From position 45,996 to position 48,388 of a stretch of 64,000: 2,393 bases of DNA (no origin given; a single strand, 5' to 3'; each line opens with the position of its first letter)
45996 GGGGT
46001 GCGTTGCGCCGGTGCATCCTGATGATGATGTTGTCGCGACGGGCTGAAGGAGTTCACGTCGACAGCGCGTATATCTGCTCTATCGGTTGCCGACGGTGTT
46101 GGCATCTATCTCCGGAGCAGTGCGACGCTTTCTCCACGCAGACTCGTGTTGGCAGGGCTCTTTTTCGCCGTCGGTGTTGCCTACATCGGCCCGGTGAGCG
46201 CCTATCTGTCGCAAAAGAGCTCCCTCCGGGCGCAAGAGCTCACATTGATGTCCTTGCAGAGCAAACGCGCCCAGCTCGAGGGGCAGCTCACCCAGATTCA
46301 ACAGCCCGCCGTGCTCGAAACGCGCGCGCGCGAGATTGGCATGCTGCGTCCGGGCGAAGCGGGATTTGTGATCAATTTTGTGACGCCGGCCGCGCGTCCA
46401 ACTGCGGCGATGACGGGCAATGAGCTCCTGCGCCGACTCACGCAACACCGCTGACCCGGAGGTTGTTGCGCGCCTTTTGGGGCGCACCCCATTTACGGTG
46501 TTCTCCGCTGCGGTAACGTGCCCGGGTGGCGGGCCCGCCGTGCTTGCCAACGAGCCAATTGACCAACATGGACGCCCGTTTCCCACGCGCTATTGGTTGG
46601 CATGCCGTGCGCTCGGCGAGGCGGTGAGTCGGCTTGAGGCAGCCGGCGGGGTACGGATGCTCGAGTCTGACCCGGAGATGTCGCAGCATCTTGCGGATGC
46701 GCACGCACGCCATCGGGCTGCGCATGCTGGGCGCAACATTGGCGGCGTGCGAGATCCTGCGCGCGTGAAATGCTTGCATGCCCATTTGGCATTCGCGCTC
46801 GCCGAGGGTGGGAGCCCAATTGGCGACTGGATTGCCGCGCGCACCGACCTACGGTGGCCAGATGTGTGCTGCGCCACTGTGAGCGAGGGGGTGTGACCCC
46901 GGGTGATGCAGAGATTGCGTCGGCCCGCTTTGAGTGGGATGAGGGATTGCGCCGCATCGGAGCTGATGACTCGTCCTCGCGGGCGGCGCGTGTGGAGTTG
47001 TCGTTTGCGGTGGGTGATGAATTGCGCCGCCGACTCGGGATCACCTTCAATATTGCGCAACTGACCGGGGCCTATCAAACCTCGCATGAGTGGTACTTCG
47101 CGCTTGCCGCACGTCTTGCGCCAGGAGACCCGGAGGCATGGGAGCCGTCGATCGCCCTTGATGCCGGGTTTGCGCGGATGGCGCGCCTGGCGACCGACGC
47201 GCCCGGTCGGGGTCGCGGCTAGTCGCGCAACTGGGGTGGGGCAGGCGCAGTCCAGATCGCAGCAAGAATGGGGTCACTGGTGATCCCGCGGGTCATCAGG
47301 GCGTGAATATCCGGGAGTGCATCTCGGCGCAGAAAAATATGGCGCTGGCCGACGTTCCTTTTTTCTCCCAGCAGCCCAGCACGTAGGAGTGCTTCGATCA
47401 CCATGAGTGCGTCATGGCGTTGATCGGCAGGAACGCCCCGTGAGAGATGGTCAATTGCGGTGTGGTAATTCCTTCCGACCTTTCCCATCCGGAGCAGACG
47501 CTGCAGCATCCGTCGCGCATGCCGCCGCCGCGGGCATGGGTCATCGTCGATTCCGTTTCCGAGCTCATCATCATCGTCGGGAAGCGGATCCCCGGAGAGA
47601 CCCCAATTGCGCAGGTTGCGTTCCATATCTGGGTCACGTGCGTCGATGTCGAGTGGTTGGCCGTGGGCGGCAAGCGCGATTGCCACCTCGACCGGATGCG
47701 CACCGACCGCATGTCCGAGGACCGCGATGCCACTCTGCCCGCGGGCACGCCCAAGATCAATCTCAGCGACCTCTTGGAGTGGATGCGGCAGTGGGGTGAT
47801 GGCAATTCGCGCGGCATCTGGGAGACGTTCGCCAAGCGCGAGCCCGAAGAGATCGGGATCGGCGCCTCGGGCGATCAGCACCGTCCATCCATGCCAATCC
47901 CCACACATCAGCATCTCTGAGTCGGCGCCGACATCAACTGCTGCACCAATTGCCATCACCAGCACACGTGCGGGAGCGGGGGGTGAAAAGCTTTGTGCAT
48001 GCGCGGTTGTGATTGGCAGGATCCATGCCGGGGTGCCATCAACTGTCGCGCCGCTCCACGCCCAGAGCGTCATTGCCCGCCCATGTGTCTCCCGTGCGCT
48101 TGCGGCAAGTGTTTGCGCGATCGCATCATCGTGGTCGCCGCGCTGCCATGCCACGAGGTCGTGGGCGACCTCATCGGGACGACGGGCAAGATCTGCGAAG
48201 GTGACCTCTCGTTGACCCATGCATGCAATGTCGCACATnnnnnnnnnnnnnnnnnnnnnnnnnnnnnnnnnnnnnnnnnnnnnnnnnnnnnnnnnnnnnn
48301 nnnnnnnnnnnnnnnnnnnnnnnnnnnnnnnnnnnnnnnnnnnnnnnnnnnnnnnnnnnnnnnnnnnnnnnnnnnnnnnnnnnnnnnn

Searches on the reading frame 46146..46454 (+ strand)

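Call 4: search_protein_families(library=pfam, proteins=[window:46146-46454:+], max_evalue=0.01)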
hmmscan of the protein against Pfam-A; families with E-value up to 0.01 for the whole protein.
window:46146-46454:+ (102 aa): 1 family
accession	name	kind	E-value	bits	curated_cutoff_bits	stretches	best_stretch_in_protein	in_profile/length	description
PF04977.20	DivIC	-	4.2e-10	39.7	28.9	1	2-76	1-77/80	Septum formation initiator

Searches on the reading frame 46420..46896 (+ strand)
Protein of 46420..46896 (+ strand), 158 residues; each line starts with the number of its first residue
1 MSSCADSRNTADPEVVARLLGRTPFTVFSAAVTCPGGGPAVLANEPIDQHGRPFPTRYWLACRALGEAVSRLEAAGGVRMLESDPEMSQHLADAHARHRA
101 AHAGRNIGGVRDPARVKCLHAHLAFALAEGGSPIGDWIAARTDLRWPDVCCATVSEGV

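Call 4: search_protein_families(library=pfam, proteins=[window:46420-46896:+], max_evalue=0.01)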
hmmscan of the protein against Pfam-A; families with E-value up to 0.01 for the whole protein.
window:46420-46896:+ (158 aa): 1 family
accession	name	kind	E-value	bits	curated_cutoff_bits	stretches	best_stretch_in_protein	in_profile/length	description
PF04417.17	DUF501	-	1.9e-25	89.9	23.8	2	32-99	3-76/139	Protein of unknown function (DUF501)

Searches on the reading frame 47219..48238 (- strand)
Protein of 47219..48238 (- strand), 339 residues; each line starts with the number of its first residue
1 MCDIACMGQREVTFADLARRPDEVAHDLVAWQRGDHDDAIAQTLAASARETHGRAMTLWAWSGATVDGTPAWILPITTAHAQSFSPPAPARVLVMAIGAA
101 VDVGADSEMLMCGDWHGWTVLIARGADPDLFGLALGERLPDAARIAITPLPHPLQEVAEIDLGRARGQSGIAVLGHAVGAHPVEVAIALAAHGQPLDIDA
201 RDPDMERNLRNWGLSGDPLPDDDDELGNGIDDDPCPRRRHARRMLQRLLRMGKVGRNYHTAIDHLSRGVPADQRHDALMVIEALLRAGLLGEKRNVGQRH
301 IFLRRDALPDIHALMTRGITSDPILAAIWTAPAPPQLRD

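Call 4: search_protein_families(library=pfam, proteins=[window:47219-48238:-], max_evalue=0.01)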
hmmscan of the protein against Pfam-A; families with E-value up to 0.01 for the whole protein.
window:47219-48238:- (339 aa): 0 families

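Call 7: search_protein_families(library=ncbifam, proteins=[window:47219-48238:-], max_evalue=1)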
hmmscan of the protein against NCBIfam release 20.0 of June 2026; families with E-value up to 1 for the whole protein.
window:47219-48238:- (339 aa): 0 families

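Call 31: find_homologous_proteins(query=window:47219-48238:-, max_evalue=0.001)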
Query window:47219-48238:- (339 aa): 302 proteins with E <= 0.001 among 8000 candidates; the best 120 are listed.
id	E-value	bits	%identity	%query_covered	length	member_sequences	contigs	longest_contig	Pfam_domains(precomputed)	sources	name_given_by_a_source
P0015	2.0e-224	762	100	100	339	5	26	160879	-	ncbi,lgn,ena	-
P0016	8.5e-146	504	67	99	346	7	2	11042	-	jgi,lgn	jgi:hypothetical protein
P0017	2.6e-143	496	67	98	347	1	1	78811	-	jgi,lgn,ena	-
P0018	8.9e-143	494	68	100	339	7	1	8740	-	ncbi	-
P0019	5.5e-141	488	67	95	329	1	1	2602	-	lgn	-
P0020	2.3e-138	479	67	98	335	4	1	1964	-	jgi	-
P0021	6.7e-138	478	66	98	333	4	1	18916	-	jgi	-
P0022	1.6e-137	477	66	97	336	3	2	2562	-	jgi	jgi:hypothetical protein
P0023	1.5e-136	473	66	98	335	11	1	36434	-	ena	-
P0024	2.4e-136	473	65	98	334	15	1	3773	-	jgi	jgi:hypothetical protein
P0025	1.7e-135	470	67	97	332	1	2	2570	-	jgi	jgi:hypothetical protein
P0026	1.5e-134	467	65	96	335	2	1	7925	-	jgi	-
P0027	7.9e-134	464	63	98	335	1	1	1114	-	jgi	jgi:hypothetical protein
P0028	1.0e-132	461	64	97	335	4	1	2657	-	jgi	jgi:hypothetical protein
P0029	3.1e-131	456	64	96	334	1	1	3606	-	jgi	jgi:hypothetical protein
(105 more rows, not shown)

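Call 85: predict_structure(alignment_id=A2)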
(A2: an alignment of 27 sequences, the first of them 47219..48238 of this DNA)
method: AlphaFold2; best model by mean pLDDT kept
length: 339 residues; sequences in the alignment: 27
mean_pLDDT: 90.6   pTM: 0.68
mean pLDDT of the five models: 90.6, 89.7, 88.8, 88.7, 88.5
residues with pLDDT >= 90: 255; 70-90: 64; 50-70: 12; < 50: 8
segments of 3 or more residues with pLDDT < 50: 1-3
pLDDT, mean of each block of 10 residues (from residue 1): 54 94 97 97 96 92 97 98 94 97 96 98 97 96 96 94 83 92 95 88 87 82 60 91 94 93 87 92 97 93 96 92 92 72
secondary structure, 60 per line:
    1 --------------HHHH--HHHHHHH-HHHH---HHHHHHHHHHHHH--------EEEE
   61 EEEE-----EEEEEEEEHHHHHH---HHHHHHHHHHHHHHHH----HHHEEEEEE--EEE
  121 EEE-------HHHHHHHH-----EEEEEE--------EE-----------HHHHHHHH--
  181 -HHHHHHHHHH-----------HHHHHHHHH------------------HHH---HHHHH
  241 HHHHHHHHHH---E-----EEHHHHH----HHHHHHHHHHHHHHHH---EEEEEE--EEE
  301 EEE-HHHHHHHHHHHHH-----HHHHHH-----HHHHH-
elements in order: H15-18 H21-27 H29-32 H36-48 E57-64 E70-77 H78-83 H87-102 E110-115 E118-123 H131-138 E144-149 H171-178 H182-191 H203-211 H236-250 H262-266 H271-286 E290-295 E298-303 H305-317 H323-328 H334-338

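Call 87: fold_search(model_id=the predicted structure, library=pdb)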
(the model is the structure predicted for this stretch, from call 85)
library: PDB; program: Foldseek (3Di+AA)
matches with E <= 10: 728; with E <= 0.001: 0
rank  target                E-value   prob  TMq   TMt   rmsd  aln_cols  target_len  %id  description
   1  3f6v                  4.6e-02  1.00  0.18  0.59   2.7        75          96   23  Crystal structure of Possible transcriptional regulator for arsenical resistance (released 2008-11-25)
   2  9ln6_A                4.6e-02  0.33  0.16  0.07  18.1       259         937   11  Structure of human NLRP14-UHRF1 complex (released 2026-03-18)
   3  4rs8_A                8.1e-02  1.00  0.18  0.66   1.9        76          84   14  Apo structure of novel pNOB8 plasmid centromere binding protein (released 2015-09-16)
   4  4asn_A                1.1e-01  1.00  0.19  0.66   2.1        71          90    7  TubR from Bacillus megaterium pBM400 (released 2012-10-03)
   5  3lmm_D                1.4e-01  0.23  0.16  0.11  17.8       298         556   14  Crystal Structure of the DIP2311 protein from Corynebacterium diphtheriae, Northeast Structural Genomics Consortium Ta (released 2010-02-16)
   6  3shf                  1.6e-01  0.21  0.14  0.05  16.7       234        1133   12  Crystal structure of the R265S mutant of full-length murine Apaf-1 (released 2011-08-24)
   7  6qpq_D                2.1e-01  1.00  0.18  0.63   3.2        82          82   11  The structure of the cohesin head module elucidates the mechanism of ring opening (released 2020-02-05)
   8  3sfz                  2.1e-01  0.18  0.14  0.05  16.1       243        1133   12  Crystal structure of full-length murine Apaf-1 (released 2011-08-24)
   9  6jmi_B                2.2e-01  0.98  0.16  0.46   3.6        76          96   24  Crystal structure of M.tuberculosis Rv0081 (released 2019-04-10)
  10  3pqk_A                2.3e-01  0.96  0.16  0.44   4.0        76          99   20  Crystal Structure of the transcriptional repressor BigR from Xylella fastidiosa (released 2011-06-01)
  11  3lmm_B                2.3e-01  0.15  0.16  0.11  18.2       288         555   14  Crystal Structure of the DIP2311 protein from Corynebacterium diphtheriae, Northeast Structural Genomics Consortium Ta (released 2010-02-16)
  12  6qpq_B                2.4e-01  0.99  0.18  0.63   2.8        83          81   11  The structure of the cohesin head module elucidates the mechanism of ring opening (released 2020-02-05)
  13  5k5q_C                2.4e-01  0.99  0.17  0.56   2.5        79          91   16  Structure of AspA-DNA complex: novel centromere bindng protein-centromere complex (released 2016-06-01)
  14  3pqk_F                2.4e-01  0.96  0.17  0.46   3.9        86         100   20  Crystal Structure of the transcriptional repressor BigR from Xylella fastidiosa (released 2011-06-01)
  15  3pqk_B                2.4e-01  0.96  0.16  0.43   4.0        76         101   20  Crystal Structure of the transcriptional repressor BigR from Xylella fastidiosa (released 2011-06-01)
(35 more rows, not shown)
